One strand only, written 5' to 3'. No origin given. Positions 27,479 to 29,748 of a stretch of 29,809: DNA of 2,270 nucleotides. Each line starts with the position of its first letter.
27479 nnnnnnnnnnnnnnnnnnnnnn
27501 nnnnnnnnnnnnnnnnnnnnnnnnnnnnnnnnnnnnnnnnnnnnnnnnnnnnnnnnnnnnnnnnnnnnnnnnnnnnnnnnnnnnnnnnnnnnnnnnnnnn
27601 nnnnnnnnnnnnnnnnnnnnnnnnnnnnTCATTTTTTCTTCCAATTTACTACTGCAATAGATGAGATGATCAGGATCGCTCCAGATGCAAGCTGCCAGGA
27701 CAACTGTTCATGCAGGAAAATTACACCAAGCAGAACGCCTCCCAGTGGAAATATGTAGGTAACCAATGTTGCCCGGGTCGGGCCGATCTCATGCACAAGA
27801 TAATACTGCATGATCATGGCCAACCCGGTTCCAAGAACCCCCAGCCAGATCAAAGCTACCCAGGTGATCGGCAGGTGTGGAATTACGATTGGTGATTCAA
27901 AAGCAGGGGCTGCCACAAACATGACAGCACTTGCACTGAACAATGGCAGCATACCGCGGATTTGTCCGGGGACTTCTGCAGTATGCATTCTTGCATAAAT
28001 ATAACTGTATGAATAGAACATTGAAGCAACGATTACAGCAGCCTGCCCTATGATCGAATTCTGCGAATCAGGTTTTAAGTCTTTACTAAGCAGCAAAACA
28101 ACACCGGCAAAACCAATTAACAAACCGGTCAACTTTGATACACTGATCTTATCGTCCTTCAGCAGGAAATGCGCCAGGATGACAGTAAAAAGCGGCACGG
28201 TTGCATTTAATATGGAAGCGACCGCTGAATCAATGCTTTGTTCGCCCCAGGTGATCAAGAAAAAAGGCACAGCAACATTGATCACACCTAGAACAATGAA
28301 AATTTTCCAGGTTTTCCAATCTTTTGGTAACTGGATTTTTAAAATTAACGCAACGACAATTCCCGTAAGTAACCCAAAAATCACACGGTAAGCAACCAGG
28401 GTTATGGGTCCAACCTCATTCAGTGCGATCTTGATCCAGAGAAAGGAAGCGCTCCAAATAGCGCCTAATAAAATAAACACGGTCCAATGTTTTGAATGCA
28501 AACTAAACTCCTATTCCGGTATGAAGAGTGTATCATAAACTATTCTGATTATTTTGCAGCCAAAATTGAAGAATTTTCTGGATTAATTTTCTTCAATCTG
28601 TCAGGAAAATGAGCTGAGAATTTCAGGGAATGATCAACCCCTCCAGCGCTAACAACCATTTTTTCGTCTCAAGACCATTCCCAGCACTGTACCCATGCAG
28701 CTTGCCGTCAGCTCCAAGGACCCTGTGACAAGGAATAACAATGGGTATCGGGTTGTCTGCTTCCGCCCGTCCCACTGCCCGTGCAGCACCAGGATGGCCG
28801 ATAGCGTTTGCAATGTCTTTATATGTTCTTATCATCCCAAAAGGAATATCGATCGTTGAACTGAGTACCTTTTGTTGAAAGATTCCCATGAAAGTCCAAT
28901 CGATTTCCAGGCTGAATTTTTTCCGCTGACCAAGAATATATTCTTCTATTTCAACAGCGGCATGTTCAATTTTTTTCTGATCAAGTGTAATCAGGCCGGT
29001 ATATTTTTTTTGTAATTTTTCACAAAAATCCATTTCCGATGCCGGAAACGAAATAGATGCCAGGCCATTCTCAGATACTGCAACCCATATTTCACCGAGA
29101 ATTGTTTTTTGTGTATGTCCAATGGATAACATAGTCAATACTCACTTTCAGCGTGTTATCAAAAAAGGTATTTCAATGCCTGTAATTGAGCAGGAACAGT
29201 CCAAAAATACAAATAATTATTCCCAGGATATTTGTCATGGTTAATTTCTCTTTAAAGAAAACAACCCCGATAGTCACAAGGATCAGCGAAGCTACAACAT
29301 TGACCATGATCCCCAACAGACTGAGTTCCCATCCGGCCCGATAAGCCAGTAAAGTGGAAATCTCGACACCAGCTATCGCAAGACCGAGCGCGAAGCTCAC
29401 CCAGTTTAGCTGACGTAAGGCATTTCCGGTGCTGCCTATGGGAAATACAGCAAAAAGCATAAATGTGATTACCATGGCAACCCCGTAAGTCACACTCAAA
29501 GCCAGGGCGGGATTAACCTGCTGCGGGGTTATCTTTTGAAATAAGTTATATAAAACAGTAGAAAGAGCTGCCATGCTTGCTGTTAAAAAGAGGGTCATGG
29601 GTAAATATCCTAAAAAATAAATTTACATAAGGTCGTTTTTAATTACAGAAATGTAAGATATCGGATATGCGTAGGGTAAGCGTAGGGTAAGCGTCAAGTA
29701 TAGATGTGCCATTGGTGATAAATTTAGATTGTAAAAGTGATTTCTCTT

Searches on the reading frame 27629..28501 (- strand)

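Call 7: search_protein_families(library=pfam, proteins=[window:27629-28501:-])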
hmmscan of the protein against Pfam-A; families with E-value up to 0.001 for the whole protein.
window:27629-28501:- (290 aa): 1 family
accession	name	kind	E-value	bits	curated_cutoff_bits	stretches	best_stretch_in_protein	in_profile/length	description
PF00892.27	EamA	-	2.3e-39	135.2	28.2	2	9-138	7-134/135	EamA-like transporter family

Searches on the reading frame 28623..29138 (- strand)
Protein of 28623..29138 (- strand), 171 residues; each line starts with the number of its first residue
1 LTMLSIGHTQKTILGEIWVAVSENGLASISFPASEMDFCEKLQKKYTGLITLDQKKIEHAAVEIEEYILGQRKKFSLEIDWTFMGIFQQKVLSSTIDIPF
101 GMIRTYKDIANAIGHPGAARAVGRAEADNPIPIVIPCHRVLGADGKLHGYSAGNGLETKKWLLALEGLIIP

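Call 7: search_protein_families(library=pfam, proteins=[window:28623-29138:-])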
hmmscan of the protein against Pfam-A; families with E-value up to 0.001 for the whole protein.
window:28623-29138:- (171 aa): 2 families
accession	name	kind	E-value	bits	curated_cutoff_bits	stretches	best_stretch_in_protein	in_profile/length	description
PF01035.26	DNA_binding_1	-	2e-30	104.9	27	1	87-167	2-80/81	6-O-methylguanine DNA methyltransferase, DNA binding domain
PF02870.21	Methyltransf_1N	-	1.3e-07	32.5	21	1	11-80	7-70/71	6-O-methylguanine DNA methyltransferase, ribonuclease-like domain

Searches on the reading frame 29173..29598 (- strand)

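Call 7: search_protein_families(library=pfam, proteins=[window:29173-29598:-])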
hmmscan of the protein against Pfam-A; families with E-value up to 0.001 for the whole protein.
window:29173-29598:- (141 aa): 1 family
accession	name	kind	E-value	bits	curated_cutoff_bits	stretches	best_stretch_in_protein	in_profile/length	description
PF00892.27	EamA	-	2e-06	28.6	28.2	1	5-138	5-134/135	EamA-like transporter family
